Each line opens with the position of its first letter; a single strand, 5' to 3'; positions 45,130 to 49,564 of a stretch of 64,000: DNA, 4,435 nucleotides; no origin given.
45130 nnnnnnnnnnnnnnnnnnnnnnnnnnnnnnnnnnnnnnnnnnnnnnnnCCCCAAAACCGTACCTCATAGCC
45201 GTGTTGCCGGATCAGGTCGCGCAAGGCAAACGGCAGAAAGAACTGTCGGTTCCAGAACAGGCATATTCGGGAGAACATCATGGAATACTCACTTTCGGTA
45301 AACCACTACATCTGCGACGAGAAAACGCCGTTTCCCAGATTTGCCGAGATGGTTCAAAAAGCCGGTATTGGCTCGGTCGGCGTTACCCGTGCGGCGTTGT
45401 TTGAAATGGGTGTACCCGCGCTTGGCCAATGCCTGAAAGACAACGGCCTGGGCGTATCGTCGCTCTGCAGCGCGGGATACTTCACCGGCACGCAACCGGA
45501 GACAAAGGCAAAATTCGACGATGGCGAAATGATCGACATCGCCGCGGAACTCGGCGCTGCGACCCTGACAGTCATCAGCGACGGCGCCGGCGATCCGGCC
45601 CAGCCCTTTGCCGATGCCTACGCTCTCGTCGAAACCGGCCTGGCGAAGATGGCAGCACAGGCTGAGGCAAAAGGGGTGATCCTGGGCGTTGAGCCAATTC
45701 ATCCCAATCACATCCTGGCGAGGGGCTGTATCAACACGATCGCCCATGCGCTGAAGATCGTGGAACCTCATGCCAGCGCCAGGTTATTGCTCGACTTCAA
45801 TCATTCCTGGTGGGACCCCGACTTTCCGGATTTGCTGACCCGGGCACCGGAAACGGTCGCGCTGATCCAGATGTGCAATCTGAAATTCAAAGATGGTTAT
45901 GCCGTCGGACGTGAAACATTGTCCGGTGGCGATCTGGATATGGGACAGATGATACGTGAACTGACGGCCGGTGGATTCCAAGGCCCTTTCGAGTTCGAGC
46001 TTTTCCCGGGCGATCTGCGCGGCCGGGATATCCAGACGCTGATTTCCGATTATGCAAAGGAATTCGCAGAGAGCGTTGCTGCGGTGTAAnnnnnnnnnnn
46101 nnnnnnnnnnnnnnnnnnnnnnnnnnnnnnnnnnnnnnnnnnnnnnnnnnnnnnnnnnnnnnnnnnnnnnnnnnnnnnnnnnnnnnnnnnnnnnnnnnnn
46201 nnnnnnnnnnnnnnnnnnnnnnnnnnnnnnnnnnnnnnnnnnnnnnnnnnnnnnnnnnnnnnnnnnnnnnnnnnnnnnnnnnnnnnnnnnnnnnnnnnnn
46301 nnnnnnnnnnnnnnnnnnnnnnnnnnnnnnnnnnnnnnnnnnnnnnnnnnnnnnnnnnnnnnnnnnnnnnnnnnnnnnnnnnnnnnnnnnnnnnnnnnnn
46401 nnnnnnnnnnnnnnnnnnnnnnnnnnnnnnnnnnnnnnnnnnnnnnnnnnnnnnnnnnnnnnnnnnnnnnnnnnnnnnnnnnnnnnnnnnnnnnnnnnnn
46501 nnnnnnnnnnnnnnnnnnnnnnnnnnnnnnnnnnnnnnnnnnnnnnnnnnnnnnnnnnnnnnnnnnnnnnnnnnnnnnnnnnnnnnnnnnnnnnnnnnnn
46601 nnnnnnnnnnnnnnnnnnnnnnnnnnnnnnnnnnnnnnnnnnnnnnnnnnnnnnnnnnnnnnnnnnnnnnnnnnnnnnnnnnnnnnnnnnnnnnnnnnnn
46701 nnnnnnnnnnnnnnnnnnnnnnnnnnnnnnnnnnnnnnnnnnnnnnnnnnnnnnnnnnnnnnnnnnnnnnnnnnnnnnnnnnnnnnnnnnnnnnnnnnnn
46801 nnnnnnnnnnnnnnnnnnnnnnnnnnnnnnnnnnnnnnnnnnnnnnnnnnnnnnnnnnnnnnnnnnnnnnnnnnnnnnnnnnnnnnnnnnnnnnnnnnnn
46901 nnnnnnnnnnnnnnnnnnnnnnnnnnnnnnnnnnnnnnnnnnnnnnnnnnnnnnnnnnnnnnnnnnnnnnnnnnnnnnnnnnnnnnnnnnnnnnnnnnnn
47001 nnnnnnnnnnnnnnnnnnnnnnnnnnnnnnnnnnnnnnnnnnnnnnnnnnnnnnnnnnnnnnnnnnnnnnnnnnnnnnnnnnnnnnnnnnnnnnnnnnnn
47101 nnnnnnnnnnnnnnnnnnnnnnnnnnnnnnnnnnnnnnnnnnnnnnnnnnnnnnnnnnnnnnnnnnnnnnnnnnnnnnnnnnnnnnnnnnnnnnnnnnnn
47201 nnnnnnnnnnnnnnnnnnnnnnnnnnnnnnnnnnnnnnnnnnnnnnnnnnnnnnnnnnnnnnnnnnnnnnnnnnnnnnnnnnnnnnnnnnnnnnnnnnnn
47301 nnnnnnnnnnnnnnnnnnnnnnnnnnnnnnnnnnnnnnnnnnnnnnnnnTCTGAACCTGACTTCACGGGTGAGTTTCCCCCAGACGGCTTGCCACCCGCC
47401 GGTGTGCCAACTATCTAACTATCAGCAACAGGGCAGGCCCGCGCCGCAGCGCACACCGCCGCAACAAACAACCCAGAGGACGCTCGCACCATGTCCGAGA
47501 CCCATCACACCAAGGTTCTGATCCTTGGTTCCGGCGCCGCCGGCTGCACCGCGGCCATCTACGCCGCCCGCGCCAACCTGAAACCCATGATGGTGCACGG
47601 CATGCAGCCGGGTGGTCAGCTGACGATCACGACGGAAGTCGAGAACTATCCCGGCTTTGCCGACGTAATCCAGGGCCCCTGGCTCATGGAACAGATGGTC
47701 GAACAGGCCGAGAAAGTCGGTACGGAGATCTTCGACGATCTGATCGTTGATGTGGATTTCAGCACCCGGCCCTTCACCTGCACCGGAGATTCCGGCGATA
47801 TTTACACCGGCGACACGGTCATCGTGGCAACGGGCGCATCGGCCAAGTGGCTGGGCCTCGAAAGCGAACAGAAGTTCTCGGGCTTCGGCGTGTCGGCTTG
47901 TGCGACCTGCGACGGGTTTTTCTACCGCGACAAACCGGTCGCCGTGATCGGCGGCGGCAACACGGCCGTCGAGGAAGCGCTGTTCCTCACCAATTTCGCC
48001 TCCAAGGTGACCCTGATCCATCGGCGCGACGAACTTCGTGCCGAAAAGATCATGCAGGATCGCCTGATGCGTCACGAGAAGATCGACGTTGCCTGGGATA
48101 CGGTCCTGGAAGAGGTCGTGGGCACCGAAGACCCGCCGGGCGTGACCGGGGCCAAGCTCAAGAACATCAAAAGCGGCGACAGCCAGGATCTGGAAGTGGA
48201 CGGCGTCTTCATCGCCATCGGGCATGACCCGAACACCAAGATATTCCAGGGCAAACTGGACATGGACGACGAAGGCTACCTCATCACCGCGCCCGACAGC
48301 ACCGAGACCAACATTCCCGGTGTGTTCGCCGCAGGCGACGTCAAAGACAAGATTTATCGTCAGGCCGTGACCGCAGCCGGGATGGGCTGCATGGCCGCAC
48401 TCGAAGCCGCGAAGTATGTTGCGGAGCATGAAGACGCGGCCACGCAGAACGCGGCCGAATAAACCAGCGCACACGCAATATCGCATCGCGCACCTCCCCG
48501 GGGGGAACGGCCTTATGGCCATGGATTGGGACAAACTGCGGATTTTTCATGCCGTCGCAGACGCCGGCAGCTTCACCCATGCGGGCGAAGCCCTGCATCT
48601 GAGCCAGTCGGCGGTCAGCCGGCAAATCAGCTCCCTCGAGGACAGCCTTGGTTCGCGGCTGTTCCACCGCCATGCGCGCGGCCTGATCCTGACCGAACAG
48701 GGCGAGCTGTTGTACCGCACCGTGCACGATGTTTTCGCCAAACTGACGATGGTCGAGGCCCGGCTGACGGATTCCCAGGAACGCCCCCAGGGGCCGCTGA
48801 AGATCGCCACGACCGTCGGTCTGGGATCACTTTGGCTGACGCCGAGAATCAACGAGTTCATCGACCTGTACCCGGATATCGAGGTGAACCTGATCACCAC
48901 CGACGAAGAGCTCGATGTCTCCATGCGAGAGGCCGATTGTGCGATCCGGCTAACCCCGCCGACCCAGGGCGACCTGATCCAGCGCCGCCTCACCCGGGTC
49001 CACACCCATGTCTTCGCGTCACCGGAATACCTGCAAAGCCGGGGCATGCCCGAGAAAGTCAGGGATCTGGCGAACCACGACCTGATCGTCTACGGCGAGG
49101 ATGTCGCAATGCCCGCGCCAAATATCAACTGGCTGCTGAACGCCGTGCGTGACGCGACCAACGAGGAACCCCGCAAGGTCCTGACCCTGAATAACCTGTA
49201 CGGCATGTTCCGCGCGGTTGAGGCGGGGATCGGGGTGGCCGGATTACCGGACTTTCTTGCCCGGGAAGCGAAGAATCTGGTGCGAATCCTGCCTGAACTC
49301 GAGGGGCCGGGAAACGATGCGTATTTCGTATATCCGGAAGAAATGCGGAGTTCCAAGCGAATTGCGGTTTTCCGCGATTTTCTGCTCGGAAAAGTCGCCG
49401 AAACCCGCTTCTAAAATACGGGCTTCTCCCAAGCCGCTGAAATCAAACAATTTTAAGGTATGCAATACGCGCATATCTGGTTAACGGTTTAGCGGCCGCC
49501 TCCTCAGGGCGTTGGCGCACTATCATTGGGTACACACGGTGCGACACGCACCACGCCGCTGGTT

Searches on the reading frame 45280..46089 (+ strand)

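Call 7: search_protein_families(library=ncbifam, proteins=[window:45280-46089:+])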
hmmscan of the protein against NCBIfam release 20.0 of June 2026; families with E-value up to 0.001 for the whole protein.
window:45280-46089:+ (269 aa): 1 family
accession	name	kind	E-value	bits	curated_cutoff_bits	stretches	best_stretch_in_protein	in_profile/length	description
TIGR03234.1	OH-pyruv-isom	equivalog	0.00037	19.9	353.45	1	85-245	90-244/254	hydroxypyruvate isomerase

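Call 8: search_protein_families(library=pfam, proteins=[window:45280-46089:+])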
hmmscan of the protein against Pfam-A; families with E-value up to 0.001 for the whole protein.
window:45280-46089:+ (269 aa): 1 family
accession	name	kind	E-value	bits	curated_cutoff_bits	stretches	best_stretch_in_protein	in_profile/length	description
PF01261.30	AP_endonuc_2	-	1.7e-22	80.7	31.1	1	25-244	4-232/249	Xylose isomerase-like TIM barrel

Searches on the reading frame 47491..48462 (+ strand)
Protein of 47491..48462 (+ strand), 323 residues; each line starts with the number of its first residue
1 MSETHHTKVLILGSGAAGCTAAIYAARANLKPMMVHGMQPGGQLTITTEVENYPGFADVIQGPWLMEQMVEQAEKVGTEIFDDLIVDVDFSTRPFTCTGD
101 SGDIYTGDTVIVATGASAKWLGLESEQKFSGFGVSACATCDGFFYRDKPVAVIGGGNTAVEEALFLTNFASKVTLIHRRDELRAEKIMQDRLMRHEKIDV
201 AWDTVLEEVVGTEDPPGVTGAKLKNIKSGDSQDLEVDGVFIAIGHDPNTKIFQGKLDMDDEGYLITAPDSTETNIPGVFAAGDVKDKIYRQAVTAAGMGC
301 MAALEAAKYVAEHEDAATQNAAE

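Call 7: search_protein_families(library=ncbifam, proteins=[window:47491-48462:+])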
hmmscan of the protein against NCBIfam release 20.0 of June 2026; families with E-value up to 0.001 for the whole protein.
window:47491-48462:+ (323 aa): 63 families (the best 25 are shown)
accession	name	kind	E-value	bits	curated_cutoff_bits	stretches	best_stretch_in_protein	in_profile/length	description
TIGR01292.1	TRX_reduct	equivalog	6.4e-123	409.3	343.45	1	8-310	2-300/300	thioredoxin-disulfide reductase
NF007614.0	PRK10262.1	equivalog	6.9e-117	390.1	644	1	1-315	1-319/321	thioredoxin-disulfide reductase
TIGR03143.1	AhpF_homolog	hypoth_equivalog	9.8e-84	281.9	687.65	1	9-316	7-314/555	putative alkyl hydroperoxide reductase F subunit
TIGR03140.1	AhpF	equivalog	6.2e-66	223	502.9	1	3-310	209-512/515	alkyl hydroperoxide reductase subunit F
TIGR01350.1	lipoamide_DH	equivalog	4.4e-20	71.8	408.8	1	103-310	128-333/461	dihydrolipoyl dehydrogenase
TIGR02053.1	MerA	equivalog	1.1e-18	67.5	454.45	1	104-308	127-330/465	mercury(II) reductase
TIGR04018.1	Bthiol_YpdA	hypoth_equivalog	3.4e-17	62.3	339.9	1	70-287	79-291/316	YpdA family putative bacillithiol disulfide reductase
TIGR03385.1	CoA_CoA_reduc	equivalog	9.4e-17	60.9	578.8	1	107-292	104-290/439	CoA-disulfide reductase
NF004776.0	PRK06116.1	equivalog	7.4e-16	58.2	480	1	102-293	127-313/450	glutathione-disulfide reductase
NF010037.0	PRK13512.1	equivalog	6.4e-15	55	394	1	108-312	107-307/438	CoA-disulfide reductase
TIGR01316.1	gltA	equivalog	1.3e-13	50.6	471.75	1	4-309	131-448/449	NADPH-dependent glutamate synthase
NF004947.0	PRK06292.2-5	equivalog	8.3e-13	48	592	1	148-288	170-313/474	dihydrolipoyl dehydrogenase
NF004943.0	PRK06292.2-1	equivalog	3.9e-12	45.7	432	1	110-290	135-315/456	dihydrolipoyl dehydrogenase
NF004991.0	PRK06370.1-3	subfamily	4.9e-12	45.1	620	1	111-287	169-344/509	FAD-containing oxidoreductase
NF004945.0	PRK06292.2-3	equivalog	1.3e-11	44.1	494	1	103-288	126-308/457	dihydrolipoyl dehydrogenase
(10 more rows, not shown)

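Call 8: search_protein_families(library=pfam, proteins=[window:47491-48462:+])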
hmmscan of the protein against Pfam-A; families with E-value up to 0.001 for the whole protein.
window:47491-48462:+ (323 aa): 7 families
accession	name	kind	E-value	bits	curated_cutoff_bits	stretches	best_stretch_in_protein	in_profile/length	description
PF07992.20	Pyr_redox_2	-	1e-55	189.7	26.1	1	8-299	2-291/291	Pyridine nucleotide-disulphide oxidoreductase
PF00070.33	Pyr_redox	-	7.3e-20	71.7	22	1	150-214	2-71/82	Pyridine nucleotide-disulphide oxidoreductase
PF13738.12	Pyr_redox_3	-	5.5e-18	65.7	30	1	87-282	106-305/305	Pyridine nucleotide-disulphide oxidoreductase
PF01266.30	DAO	-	5.3e-07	29.9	27.9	0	8-35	1-28/353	FAD dependent oxidoreductase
PF00890.30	FAD_binding_2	-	2.9e-06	27.2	20.4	1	9-44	2-38/414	FAD binding domain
PF01134.28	GIDA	-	9.9e-06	25.3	22.1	0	8-35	1-28/391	Glucose inhibited division protein A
PF12831.13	FAD_oxidored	-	9.9e-05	22.2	27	1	9-47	2-41/416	FAD dependent oxidoreductase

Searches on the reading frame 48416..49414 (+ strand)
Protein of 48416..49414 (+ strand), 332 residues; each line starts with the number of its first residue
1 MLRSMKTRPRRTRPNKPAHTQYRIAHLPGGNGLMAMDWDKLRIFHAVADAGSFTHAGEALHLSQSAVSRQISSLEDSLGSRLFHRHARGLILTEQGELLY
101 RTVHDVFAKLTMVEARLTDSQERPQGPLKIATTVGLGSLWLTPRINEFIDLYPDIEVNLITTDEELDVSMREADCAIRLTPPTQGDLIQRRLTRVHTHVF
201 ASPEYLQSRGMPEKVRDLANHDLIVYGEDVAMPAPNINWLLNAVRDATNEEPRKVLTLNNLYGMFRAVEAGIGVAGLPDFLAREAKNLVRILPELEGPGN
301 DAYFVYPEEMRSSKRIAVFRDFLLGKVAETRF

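Call 7: search_protein_families(library=ncbifam, proteins=[window:48416-49414:+])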
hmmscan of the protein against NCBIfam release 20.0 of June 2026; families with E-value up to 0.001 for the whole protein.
window:48416-49414:+ (332 aa): 56 families (the best 25 are shown)
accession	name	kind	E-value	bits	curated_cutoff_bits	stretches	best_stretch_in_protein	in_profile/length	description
NF008352.0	PRK11139.1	subfamily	4.7e-48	163.8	288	1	40-330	10-295/305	transcriptional regulator GcvA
NF040888.1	trans_reg_YafC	equivalog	7.2e-48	162.9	470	1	35-325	2-291/293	DNA-binding transcriptional regulator YafC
TIGR03418.1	chol_sulf_TF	equivalog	8.5e-39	133.3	324.8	1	37-324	2-289/291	choline sulfate utilization transcriptional regulator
NF007315.1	PRK09801.1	equivalog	6.7e-35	120.6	398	1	41-229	11-199/301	L-tartrate utilization transcriptional activator TtdR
NF007491.0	PRK10086.1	equivalog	3.2e-34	118.2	316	1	34-328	15-310/313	DNA-binding transcriptional regulator DsdC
NF040786.1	LysR_Sec_metab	equivalog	1.8e-30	106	250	1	36-323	1-294/298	selenium metabolism-associated LysR family transcriptional regulator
NF011573.0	PRK14997.1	equivalog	1.6e-26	93.1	380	1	35-308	3-278/303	LysR family transcriptional regulator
NF008416.0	PRK11242.1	equivalog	5e-26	91.7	277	1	40-292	5-256/300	transcriptional regulator CynR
NF007917.1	PRK10632.1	equivalog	3.2e-25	88.9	425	1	41-279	7-241/303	HTH-type transcriptional activator AaeR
TIGR02036.1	dsdC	equivalog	2.8e-24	85.7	352.4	1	36-224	8-194/302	DNA-binding transcriptional regulator DsdC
TIGR03339.1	phn_lysR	subfamily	3e-24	85.8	341.1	1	40-223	1-184/279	aminoethylphosphonate catabolism associated LysR family transcriptional regulator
NF047520.1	trans_act_CidR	equivalog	6.7e-24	84.6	415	1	36-292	1-256/292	cidABC operon transcriptional activator CidR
NF008722.0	PRK11716.1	equivalog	6.2e-23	81.2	246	1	36-201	1-170/293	HTH-type transcriptional activator IlvY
NF053705.1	TransRegGltCGpos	equivalog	1.7e-21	76.8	350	1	36-280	1-244/300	glutamate biosynthesis transcriptional regulator GltC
NF058504.1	TransRegCcpCBac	equivalog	3.9e-21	75.7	400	1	36-293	1-250/287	transcriptional regulator CcpC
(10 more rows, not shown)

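Call 8: search_protein_families(library=pfam, proteins=[window:48416-49414:+])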
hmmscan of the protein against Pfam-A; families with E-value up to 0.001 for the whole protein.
window:48416-49414:+ (332 aa): 2 families
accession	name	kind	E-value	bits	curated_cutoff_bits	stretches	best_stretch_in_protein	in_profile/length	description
PF03466.25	LysR_substrate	-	1e-36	126.7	28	1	122-325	2-206/209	LysR substrate binding domain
PF00126.33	HTH_1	-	1e-24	86.7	26.6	1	38-97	1-60/60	Bacterial regulatory helix-turn-helix protein, lysR family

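Call 9: find_related_loci(query=window:48518-49411:+, collection=genome_contigs, flank=3000)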
Query window:48518-49411:+ (298 aa) in genome_contigs; peptide patterns used: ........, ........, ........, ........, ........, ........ (x = any residue, [..] = any of these).
600 stretches matched a pattern (row limit reached: there are more); 591 encode a relative of the query (tblastn E <= 1e-3); the best 80 are kept; 80 distinct loci.
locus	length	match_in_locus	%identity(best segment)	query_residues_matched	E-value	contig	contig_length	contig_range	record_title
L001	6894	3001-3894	98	1-298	0e+0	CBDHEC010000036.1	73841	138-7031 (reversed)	MAG: Alphaproteobacteria bacterium isolate 1c81f69c-037a-4853-b6df-20dfcc48d13e genome assembly, contig: contig_36, whol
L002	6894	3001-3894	88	1-298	0e+0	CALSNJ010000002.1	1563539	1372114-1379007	MAG: uncultured Alphaproteobacteria bacterium isolate K_MB42 genome assembly, contig: scaffold_12713_K_MB42, whole genom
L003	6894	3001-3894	86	1-298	2e-178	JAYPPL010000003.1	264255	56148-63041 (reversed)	MAG: Alphaproteobacteria bacterium isolate SD3109_NP_metabat_bins_2.tsv.138 contig_22103_pilon, whole genome shotgun seq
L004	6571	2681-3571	80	2-298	2e-167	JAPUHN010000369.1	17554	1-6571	MAG: Alphaproteobacteria bacterium isolate KW1-S08_12 KW1-S08_12_cg369, whole genome shotgun sequence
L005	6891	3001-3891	78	2-298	1e-162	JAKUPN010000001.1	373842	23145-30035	MAG: Alphaproteobacteria bacterium isolate ALOHA_A2.5_4 A2.5-Alphaproteobacteria-2_1, whole genome shotgun sequence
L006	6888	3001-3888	64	2-298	8e-133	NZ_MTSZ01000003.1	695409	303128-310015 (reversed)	Kiloniella majae strain M56.1 Contig3, whole genome shotgun sequence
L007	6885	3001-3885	65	2-297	3e-131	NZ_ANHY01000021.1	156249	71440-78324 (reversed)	Caenispirillum salinarum AK4 contig21, whole genome shotgun sequence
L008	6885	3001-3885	65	2-297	2e-131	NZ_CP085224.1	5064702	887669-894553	Caenispirillum salinarum strain ADH2-936 chromosome, complete genome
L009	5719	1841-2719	65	2-294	2e-131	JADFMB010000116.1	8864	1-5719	MAG: Proteobacteria bacterium isolate B56T1B8 B56T1B8_NODE16403, whole genome shotgun sequence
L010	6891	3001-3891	65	1-298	2e-128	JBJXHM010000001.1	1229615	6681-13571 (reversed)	Rhodospirillaceae bacterium N.6G NODE_1_length_1229615_cov_30.6587, whole genome shotgun sequence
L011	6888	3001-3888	64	2-298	2e-128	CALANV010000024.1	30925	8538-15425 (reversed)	MAG TPA_asm: uncultured Rhodospirillales bacterium isolate SRR5251193_bin.29_CONCOCT_v1.1_MAG genome assembly, contig: E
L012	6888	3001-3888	64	2-298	1e-127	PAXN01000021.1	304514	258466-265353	MAG: Rhodospirillaceae bacterium isolate SAT126 247728, whole genome shotgun sequence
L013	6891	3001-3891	61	1-298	2e-127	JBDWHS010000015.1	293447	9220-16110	MAG: Sneathiella sp. isolate CI.59.F.A1_421_49 CI_59_F_A1_421_49_000000000015, whole genome shotgun sequence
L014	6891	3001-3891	63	1-298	6e-127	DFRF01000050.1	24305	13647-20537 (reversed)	MAG TPA_asm: Rhodospirillaceae bacterium UBA3470 UBA3470_contig_25267, whole genome shotgun sequence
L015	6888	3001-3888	62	2-298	1e-126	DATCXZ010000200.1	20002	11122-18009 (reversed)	MAG TPA_asm: Kiloniellaceae bacterium isolate SMAG_U7452 k141_21494, whole genome shotgun sequence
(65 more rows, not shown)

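Call 33: search_solved_structures(query=window:48518-49411:+, max_evalue=1e-10, show_alignments=1)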
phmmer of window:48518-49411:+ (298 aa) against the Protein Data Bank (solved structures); distinct sequences matched with E-value up to 1e-10: 14.
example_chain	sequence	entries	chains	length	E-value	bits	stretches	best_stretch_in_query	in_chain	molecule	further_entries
9hh1_A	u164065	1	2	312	8.1e-100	337.1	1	2-294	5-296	Transcriptional regulator, LysR family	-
3szp_A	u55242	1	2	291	8.3e-35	123.8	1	3-291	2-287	Transcriptional regulator, LysR family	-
3t1b_A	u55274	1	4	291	1.6e-34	122.9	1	3-291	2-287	Transcriptional regulator, LysR family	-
3mz1_A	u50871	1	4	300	1.2e-32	116.7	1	7-295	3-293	Putative transcriptional regulator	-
3hhg_A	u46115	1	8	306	3.1e-28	102.3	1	5-293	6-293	Transcriptional regulator, LysR family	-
8y6u_H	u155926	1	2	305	8.2e-24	87.7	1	6-293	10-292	Glycine cleavage system transcriptional activator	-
5y2v_A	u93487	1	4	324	1e-18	71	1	6-153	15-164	Rubisco operon transcriptional regulator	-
5fhk_A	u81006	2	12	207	8.6e-18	68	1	91-290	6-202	LysR family transcriptional regulator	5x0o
5x0n_A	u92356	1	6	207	1.1e-17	67.7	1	91-290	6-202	LysR family transcriptional regulator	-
5z72_A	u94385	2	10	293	2e-12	50.4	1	6-128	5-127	CcpC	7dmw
3hhf_B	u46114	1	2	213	8.9e-12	48.2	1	88-292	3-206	Transcriptional regulator, LysR family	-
9bce_A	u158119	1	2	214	1.4e-11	47.6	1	92-292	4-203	Transcriptional regulator LysR family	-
7yhj_A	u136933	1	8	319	3.6e-11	46.3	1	2-179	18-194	Probable HTH-type transcriptional regulator LrhA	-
22xo_A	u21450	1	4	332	4e-11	46.1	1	2-179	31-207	Probable HTH-type transcriptional regulator LrhA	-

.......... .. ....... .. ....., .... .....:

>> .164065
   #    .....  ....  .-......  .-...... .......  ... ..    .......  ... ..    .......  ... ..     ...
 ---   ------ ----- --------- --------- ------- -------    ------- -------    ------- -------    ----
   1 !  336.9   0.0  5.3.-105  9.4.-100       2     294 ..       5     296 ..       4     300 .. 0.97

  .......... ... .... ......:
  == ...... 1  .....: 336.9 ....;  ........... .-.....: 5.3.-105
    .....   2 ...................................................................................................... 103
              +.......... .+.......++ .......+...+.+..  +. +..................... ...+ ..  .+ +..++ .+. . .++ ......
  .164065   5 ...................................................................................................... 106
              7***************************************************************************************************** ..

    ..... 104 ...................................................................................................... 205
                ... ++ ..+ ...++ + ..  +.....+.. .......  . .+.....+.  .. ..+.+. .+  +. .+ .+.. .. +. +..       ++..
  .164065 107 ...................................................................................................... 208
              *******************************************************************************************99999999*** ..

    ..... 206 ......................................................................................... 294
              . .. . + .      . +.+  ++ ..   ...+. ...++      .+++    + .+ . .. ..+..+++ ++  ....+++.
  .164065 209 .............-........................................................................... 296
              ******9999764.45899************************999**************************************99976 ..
